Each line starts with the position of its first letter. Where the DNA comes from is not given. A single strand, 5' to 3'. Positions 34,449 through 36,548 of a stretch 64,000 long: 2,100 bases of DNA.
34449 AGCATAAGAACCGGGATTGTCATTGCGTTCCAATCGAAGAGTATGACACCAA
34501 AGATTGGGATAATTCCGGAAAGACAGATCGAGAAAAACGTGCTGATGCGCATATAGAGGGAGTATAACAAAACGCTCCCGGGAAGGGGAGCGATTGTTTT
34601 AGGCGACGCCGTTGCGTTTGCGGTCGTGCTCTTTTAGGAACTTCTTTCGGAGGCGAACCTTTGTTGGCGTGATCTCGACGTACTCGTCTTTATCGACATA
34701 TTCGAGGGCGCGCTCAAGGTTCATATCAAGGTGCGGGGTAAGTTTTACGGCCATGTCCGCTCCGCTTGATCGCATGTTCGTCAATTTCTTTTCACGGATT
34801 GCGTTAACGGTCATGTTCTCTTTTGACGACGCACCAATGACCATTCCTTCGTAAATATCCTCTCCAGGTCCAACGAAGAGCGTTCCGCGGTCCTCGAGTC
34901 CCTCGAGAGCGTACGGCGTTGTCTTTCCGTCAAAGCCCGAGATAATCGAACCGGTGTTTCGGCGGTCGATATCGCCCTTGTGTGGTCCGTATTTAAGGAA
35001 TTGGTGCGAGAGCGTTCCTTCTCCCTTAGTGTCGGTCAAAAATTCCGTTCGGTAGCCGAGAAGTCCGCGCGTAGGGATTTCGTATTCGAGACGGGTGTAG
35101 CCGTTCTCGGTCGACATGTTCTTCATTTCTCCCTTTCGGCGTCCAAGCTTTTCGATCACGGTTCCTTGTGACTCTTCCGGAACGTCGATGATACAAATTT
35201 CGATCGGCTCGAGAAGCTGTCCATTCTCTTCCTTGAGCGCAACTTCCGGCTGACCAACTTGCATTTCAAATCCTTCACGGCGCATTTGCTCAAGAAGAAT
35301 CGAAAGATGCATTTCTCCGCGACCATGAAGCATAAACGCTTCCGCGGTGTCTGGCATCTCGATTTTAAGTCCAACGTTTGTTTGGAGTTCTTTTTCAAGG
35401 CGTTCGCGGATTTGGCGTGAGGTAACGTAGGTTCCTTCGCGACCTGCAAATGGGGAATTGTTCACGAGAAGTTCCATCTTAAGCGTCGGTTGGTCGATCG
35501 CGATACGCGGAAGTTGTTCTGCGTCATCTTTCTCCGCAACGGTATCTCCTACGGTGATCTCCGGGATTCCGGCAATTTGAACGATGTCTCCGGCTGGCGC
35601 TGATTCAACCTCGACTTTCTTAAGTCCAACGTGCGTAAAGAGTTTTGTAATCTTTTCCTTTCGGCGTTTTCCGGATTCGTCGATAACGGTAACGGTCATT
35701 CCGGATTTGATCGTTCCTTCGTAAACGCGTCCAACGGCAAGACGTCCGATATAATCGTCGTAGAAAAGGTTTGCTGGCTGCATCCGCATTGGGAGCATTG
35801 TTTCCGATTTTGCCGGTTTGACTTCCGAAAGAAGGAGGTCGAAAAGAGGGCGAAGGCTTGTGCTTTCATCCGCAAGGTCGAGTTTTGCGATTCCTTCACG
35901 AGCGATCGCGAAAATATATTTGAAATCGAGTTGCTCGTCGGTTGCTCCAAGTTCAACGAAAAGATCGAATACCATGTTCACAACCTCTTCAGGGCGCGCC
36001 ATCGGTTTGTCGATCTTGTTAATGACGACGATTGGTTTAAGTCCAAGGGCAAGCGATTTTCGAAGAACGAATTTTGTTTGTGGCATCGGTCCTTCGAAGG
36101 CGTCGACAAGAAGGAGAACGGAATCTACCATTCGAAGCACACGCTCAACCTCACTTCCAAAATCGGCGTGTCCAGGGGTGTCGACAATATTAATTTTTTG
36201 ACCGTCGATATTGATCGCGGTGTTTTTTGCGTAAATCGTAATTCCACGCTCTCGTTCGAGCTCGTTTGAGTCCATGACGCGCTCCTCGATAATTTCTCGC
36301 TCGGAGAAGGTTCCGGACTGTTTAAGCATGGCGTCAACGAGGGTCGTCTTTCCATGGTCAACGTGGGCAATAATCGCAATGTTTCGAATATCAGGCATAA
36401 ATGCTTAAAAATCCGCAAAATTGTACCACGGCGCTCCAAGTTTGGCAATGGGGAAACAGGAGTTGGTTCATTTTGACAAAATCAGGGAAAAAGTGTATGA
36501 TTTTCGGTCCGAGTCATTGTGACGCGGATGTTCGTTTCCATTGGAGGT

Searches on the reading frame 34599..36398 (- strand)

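Call 69: search_protein_families(library=pfam, proteins=[window:34599-36398:-], max_evalue=0.00001)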
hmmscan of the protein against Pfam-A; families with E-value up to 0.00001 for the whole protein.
window:34599-36398:- (599 aa): 6 families
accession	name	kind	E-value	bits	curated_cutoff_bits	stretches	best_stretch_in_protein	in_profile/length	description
PF00009.33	GTP_EFTU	-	7.6e-54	182.6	26.5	1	3-173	2-176/188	Elongation factor Tu GTP binding domain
PF21018.2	BipA_C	-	4.9e-41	139.4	23.8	1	482-589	1-109/110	TypA/BipA C-terminal domain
PF00679.30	EFG_C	-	7.4e-24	84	27.9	1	394-478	1-86/89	Elongation factor G C-terminus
PF03144.31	GTP_EFTU_D2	-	2.8e-16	60.1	30.3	1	218-288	1-73/73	Elongation factor Tu domain 2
PF22042.2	EF-G_D2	-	2e-11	44.3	27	1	213-289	11-83/84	Elongation factor G domain 2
PF01926.29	MMR_HSR1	-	8.6e-07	29.5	21.9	1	7-128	2-113/113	50S ribosome-binding GTPase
